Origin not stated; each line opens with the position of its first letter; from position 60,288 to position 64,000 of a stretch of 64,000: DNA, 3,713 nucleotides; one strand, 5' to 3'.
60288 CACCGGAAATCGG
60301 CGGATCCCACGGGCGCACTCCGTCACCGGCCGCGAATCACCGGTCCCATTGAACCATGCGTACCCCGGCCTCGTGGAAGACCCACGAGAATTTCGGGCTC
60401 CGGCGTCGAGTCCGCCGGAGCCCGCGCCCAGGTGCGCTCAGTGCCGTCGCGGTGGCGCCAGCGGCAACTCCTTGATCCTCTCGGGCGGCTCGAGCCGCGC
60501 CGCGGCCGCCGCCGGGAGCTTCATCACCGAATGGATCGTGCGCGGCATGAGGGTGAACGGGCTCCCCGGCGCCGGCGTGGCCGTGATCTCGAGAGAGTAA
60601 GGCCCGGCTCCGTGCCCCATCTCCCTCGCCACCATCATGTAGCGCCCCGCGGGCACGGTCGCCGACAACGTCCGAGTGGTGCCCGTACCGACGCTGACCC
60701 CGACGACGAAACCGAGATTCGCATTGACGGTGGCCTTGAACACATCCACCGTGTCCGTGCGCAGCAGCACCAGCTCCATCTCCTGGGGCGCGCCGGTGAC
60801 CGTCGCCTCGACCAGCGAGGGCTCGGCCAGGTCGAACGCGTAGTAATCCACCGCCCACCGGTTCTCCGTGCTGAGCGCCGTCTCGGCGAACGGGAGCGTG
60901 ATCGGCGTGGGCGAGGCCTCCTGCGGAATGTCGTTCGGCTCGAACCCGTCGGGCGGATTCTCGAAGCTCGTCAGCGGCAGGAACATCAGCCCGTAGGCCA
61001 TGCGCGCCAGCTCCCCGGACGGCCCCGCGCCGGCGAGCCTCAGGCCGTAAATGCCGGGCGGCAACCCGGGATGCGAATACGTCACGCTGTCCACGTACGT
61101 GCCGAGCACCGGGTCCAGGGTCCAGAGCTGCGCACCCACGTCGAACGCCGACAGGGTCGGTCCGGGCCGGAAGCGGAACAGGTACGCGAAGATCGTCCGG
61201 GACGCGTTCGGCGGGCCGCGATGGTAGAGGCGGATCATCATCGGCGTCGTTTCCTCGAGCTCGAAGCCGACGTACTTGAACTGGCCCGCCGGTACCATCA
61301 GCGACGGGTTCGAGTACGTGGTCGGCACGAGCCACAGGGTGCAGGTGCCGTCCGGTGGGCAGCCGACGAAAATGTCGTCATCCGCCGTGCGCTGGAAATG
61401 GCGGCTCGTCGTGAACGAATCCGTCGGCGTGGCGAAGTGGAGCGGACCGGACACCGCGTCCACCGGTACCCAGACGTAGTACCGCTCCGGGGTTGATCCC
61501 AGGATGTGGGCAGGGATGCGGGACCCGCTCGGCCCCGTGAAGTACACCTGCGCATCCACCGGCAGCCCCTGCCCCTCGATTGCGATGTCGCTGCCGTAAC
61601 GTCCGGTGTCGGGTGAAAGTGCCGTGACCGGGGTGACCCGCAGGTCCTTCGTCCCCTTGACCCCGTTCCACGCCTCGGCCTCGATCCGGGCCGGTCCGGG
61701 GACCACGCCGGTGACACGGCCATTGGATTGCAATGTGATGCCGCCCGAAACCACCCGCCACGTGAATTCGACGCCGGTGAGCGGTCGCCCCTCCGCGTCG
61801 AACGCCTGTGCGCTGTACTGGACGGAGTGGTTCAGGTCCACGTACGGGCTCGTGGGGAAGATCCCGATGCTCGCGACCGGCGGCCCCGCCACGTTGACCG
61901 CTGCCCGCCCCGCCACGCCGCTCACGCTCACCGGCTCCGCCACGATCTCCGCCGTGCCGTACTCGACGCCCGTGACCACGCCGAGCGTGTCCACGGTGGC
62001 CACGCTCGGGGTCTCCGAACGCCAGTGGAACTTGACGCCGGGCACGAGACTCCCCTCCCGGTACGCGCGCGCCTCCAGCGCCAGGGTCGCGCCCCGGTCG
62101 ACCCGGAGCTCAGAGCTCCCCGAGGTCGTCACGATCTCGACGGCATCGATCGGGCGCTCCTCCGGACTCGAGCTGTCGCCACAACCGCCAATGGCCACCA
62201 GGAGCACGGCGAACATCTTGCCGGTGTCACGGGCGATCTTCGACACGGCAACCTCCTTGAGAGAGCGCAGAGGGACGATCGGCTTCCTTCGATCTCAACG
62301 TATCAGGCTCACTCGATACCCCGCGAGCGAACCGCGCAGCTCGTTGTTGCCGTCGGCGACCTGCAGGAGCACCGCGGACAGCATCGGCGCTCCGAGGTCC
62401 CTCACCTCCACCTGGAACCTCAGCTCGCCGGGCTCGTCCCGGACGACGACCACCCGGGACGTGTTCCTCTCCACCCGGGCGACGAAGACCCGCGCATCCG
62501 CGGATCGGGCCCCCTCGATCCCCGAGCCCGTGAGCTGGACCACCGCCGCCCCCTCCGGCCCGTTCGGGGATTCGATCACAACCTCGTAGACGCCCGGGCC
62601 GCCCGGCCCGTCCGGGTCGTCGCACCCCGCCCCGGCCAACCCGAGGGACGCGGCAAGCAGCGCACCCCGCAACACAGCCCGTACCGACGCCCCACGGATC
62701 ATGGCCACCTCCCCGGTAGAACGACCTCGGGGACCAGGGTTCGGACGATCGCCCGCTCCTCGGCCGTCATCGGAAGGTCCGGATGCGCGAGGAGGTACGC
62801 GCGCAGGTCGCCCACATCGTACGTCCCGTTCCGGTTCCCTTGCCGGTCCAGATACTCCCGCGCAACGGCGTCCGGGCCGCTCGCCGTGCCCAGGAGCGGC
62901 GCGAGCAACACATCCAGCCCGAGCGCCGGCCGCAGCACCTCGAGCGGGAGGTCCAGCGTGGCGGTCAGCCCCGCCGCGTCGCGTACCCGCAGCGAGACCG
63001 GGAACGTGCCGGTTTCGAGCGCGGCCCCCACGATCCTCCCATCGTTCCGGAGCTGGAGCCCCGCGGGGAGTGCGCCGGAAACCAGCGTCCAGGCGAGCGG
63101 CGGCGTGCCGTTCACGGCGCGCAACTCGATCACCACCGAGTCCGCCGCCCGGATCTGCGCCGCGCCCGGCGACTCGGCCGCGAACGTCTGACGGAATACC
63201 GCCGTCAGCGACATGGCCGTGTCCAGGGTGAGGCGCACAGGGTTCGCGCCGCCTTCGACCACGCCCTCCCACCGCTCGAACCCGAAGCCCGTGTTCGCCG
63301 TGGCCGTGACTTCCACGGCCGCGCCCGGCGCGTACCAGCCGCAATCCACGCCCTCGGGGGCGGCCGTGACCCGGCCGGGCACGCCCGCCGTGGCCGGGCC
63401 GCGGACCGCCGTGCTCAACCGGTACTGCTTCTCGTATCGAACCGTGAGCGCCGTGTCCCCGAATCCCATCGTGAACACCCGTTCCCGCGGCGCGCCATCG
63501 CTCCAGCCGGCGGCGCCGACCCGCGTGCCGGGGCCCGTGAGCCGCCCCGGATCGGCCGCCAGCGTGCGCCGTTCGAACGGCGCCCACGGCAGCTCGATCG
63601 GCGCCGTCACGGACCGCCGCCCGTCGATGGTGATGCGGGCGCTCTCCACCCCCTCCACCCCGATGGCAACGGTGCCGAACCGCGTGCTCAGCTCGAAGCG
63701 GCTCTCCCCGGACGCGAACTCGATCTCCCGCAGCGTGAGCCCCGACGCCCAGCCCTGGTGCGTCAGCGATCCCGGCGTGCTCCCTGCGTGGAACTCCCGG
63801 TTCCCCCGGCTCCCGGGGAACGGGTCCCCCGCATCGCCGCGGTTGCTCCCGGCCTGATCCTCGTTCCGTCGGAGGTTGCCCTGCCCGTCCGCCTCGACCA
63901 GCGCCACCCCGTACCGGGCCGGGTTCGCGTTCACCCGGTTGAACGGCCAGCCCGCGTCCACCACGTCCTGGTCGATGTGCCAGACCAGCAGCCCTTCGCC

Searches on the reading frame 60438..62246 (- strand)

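Call 62: search_protein_families(library=pfam, proteins=[window:60438-62246:-], max_evalue=0.0001)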
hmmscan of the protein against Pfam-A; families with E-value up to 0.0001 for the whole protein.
window:60438-62246:- (602 aa): 1 family
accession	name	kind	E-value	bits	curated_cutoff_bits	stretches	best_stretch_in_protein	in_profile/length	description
PF02368.24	Big_2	-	8.9e-07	29.2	22.8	1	46-102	11-65/79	Bacterial Ig-like domain (group 2)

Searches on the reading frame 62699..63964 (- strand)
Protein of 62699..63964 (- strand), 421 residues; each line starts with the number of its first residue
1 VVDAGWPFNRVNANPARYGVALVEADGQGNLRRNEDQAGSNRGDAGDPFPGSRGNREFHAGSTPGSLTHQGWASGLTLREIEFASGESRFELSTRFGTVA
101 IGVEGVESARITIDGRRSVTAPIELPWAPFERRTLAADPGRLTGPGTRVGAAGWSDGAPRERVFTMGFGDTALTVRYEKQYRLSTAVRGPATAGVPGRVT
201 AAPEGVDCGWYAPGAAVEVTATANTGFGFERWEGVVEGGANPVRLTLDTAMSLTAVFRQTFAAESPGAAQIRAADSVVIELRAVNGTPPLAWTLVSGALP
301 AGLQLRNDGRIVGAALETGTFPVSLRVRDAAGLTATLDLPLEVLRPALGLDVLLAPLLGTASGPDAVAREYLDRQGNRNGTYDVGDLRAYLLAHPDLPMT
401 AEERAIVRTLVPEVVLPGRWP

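Call 62: search_protein_families(library=pfam, proteins=[window:62699-63964:-], max_evalue=0.0001)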
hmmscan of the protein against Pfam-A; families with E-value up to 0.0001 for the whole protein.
window:62699-63964:- (421 aa): 2 families
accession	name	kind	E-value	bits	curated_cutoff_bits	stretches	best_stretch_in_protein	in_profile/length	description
PF18998.6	Flg_new_2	-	1.2e-08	35.2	23.6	1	192-259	6-71/73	Divergent InlB B-repeat domain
PF05345.18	He_PIG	-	6.9e-06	26.9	24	1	277-337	19-89/96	Putative Ig domain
